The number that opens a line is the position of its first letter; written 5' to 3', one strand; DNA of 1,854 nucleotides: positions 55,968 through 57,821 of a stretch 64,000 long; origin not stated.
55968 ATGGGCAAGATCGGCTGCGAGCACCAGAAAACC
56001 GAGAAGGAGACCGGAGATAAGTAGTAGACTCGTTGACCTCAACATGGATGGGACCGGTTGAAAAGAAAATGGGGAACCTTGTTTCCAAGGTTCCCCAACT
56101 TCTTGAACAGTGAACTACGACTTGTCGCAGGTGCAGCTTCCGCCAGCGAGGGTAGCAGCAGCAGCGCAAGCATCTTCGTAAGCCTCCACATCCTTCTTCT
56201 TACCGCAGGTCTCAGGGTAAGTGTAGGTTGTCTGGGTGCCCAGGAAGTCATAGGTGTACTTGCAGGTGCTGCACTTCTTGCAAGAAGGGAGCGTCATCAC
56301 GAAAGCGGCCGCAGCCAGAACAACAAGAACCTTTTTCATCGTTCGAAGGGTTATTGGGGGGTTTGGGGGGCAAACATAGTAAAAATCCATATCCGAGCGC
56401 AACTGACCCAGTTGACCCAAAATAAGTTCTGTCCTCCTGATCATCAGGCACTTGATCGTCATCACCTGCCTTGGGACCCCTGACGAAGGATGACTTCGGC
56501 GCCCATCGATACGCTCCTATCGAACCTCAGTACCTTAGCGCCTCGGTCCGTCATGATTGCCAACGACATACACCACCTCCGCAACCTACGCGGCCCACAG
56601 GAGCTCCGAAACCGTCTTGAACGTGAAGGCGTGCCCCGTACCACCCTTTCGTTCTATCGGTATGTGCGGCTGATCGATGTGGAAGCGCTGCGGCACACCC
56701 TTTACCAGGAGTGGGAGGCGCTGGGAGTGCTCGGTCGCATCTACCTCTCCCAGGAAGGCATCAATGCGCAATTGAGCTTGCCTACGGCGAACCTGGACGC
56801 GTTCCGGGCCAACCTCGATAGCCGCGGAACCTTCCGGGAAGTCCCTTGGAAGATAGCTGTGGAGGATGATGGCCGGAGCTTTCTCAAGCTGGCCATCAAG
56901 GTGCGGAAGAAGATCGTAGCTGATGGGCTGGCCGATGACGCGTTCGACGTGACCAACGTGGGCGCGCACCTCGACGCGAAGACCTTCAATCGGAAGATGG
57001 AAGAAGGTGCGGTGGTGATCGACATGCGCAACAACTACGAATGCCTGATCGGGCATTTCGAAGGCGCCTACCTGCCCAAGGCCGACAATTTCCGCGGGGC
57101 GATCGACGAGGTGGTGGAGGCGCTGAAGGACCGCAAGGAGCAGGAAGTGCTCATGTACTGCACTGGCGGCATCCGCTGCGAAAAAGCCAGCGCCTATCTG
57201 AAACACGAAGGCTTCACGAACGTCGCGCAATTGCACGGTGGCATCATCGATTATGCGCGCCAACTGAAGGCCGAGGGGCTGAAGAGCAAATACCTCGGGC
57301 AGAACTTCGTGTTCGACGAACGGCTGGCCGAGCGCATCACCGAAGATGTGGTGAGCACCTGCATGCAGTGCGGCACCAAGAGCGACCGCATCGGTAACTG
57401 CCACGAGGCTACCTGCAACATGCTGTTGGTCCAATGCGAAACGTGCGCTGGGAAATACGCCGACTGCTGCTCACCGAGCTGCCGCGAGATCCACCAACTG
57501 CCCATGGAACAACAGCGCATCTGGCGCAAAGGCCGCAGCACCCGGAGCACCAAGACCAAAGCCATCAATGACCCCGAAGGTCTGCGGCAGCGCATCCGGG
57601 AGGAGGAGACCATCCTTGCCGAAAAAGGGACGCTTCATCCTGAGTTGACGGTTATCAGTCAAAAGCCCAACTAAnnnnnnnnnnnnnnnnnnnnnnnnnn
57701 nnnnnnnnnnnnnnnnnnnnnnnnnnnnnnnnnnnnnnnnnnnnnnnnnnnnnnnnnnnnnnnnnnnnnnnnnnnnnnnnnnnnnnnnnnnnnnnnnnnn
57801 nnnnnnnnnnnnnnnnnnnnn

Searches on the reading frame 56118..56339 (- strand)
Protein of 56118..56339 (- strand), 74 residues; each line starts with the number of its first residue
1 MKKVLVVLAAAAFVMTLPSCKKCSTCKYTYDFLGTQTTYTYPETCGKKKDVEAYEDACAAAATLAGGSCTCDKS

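Call 40: list_cluster_members(proteins=[window:56118-56339:-, window:55235-55780:-, window:60852-61061:-, P0063])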
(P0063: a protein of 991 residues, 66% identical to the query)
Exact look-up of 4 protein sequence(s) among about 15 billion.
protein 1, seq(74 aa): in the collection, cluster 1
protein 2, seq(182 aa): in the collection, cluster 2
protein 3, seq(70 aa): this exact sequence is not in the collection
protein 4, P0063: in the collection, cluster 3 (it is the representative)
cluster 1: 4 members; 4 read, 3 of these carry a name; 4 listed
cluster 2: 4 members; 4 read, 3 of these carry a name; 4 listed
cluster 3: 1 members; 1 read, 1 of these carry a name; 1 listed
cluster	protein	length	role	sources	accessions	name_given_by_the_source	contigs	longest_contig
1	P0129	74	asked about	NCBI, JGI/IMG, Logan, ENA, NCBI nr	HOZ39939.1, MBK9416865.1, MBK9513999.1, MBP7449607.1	MAG: hypothetical protein IPO05_10325 [Flavobacteriales bacterium] | hypothetical protein | hypothetical protein [Flavobacteriales bacterium]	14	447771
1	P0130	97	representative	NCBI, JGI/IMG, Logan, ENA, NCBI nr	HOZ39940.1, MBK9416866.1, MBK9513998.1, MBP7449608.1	MAG: hypothetical protein IPO05_10320 [Flavobacteriales bacterium] | hypothetical protein | hypothetical protein [Flavobacteriales bacterium]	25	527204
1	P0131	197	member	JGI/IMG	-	hypothetical protein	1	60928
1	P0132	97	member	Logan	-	-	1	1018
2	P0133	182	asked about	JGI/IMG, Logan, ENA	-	hypothetical protein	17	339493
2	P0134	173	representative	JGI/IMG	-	hypothetical protein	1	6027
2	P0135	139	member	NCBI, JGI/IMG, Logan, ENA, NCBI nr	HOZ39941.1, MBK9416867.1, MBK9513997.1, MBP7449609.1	MAG: hypothetical protein IPO05_10315 [Flavobacteriales bacterium] | hypothetical protein [Flavobacteriales bacterium]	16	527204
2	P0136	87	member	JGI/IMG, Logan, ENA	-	-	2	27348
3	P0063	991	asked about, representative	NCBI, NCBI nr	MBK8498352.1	MAG: hypothetical protein IPL52_05930 [Flavobacteriales bacterium] | hypothetical protein [Flavobacteriales bacterium]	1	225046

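Call 41: find_encoding_contigs(protein=window:56118-56339:-, flank=10000, max_places=10)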
Protein seq(74 aa) (74 aa): 23 contigs read that carry it; 10 places shown.
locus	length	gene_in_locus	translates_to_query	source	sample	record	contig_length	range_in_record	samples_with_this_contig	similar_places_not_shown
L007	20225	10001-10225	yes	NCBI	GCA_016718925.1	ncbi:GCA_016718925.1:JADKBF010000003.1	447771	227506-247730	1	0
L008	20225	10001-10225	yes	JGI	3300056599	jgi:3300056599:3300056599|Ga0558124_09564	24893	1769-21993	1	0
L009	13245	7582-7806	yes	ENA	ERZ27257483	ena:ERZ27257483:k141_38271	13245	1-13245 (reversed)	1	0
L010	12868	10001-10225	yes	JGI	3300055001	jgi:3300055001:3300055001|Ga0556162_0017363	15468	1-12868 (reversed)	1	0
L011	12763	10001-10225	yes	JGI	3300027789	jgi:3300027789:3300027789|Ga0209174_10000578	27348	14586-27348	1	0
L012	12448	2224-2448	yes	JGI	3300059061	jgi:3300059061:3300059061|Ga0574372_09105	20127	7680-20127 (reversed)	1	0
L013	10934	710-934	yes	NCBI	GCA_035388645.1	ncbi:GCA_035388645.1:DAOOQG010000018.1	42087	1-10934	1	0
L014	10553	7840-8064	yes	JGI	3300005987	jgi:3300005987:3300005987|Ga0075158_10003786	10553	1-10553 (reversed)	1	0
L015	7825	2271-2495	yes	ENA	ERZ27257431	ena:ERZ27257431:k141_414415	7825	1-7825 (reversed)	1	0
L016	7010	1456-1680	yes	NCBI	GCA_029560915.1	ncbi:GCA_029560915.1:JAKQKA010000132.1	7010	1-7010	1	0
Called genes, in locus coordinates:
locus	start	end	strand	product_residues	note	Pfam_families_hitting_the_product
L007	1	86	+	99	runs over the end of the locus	PF00072:Response_reg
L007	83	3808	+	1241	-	PF07494:Reg_prop (weak), PF07495:Y_Y_Y, PF00512:HisKA, PF02518:HATPase_c, PF00072:Response_reg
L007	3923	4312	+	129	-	-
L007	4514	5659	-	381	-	PF14696:Glyoxalase_5 (weak), PF00903:Glyoxalase (weak), PF13669:Glyoxalase_4 (weak), PF00903:Glyoxalase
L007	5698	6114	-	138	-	-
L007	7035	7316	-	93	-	-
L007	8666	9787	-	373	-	PF17773:UPF0176_N, PF00581:Rhodanese, PF12368:Rhodanese_C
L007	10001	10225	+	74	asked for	-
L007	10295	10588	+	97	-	-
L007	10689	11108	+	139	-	-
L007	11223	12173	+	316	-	PF01370:Epimerase, PF04321:RmlD_sub_bind, PF16363:GDP_Man_Dehyd, PF07993:NAD_binding_4 (weak)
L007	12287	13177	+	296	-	PF07661:MORN_2 (faint)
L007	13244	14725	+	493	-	PF00133:tRNA-synt_1 (faint), PF01406:tRNA-synt_1e, PF09334:tRNA-synt_1g (faint), PF09190:DALR_2, PF23493:CysS_C (weak)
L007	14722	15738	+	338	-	PF04389:Peptidase_M28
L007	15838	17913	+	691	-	PF11551:Omp28, PF18962:Por_Secre_tail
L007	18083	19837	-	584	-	-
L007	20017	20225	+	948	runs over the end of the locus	PF02739:5_3_exonuc_N, PF01367:5_3_exonuc, PF01612:DNA_pol_A_exo1, PF22619:DNA_polI_exo1 (faint), PF00476:DNA_pol_A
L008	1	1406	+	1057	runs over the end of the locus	?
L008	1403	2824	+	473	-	PF07494:Reg_prop (weak)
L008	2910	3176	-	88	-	-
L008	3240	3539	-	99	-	-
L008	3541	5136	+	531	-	PF00512:HisKA, PF02518:HATPase_c, PF00072:Response_reg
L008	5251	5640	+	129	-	-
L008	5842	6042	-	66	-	-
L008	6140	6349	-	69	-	-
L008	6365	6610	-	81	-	-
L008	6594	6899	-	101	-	-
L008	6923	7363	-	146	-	-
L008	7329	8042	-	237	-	-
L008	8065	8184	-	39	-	-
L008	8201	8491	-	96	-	-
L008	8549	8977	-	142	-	PF12368:Rhodanese_C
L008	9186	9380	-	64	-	-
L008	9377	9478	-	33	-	-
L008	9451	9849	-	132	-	PF17773:UPF0176_N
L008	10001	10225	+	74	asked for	-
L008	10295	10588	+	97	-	-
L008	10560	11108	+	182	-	-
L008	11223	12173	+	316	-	PF01370:Epimerase, PF04321:RmlD_sub_bind, PF16363:GDP_Man_Dehyd, PF07993:NAD_binding_4 (weak)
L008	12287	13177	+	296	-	PF07661:MORN_2 (faint)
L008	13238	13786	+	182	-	PF01406:tRNA-synt_1e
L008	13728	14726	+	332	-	PF01406:tRNA-synt_1e, PF00133:tRNA-synt_1 (faint), PF09190:DALR_2, PF23493:CysS_C (weak)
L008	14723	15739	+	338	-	PF04389:Peptidase_M28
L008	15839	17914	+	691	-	PF11551:Omp28, PF18962:Por_Secre_tail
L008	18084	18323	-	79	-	-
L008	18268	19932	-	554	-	-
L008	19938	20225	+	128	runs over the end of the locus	PF02739:5_3_exonuc_N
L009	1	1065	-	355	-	?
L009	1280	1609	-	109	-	PF06296:RelE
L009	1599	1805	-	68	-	-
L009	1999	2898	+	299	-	PF14137:DUF4304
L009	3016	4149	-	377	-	PF13784:Fic_N, PF02661:Fic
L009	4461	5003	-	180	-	-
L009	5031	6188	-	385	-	PF20510:HgmA_N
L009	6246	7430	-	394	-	PF17773:UPF0176_N, PF00581:Rhodanese, PF12368:Rhodanese_C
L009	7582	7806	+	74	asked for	-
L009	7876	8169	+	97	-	-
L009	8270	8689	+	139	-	-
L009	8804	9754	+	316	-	PF01370:Epimerase, PF04321:RmlD_sub_bind, PF16363:GDP_Man_Dehyd, PF07993:NAD_binding_4 (weak)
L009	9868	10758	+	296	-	PF07661:MORN_2 (faint)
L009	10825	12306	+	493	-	PF00133:tRNA-synt_1 (faint), PF01406:tRNA-synt_1e, PF09334:tRNA-synt_1g (faint), PF09190:DALR_2, PF23493:CysS_C (weak)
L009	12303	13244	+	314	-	?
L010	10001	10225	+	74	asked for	-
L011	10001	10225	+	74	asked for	-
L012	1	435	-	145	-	?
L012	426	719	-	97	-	-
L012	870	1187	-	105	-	PF12368:Rhodanese_C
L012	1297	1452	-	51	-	-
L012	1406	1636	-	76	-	-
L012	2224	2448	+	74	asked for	-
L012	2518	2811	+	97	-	-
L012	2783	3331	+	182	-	-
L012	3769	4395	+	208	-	PF01370:Epimerase, PF16363:GDP_Man_Dehyd (faint)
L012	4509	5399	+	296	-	PF07661:MORN_2 (faint)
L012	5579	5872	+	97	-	PF01406:tRNA-synt_1e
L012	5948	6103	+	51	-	PF01406:tRNA-synt_1e (weak)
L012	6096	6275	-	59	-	-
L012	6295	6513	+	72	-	PF01406:tRNA-synt_1e (weak)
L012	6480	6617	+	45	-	-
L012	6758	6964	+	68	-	PF23493:CysS_C (weak)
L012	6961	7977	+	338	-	PF04389:Peptidase_M28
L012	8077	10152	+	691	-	PF11551:Omp28, PF18962:Por_Secre_tail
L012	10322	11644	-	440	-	-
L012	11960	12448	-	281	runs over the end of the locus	PF14819:QueF_N, PF14489:QueF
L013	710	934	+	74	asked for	-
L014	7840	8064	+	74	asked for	-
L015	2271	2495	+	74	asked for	-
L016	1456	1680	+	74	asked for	-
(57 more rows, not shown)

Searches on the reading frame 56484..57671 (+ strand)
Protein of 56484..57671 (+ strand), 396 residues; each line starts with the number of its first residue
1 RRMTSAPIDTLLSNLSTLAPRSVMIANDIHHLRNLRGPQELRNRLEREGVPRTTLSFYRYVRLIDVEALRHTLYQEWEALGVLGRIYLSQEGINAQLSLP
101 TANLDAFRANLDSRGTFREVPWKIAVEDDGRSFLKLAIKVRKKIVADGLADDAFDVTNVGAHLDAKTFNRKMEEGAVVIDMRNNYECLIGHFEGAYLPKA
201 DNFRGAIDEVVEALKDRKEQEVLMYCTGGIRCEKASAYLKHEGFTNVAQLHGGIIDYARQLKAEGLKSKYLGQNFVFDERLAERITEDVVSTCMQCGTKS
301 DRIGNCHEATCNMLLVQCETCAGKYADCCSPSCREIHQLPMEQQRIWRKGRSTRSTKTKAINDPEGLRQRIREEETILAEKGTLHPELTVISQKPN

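Call 31: search_protein_families(library=pfam, proteins=[window:56484-57671:+], max_evalue=0.001)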
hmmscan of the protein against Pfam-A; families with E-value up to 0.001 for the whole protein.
window:56484-57671:+ (396 aa): 3 families
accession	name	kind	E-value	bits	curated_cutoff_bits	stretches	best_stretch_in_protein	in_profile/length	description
PF17773.7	UPF0176_N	-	6.5e-23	81.4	26.2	1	53-144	2-92/92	UPF0176 acylphosphatase like domain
PF12368.13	Rhodanese_C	-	1.7e-18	67.1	26.9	1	272-334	2-66/66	Rhodanase C-terminal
PF00581.25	Rhodanese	-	8.1e-10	39.5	22.2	1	165-257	2-99/102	Rhodanese-like domain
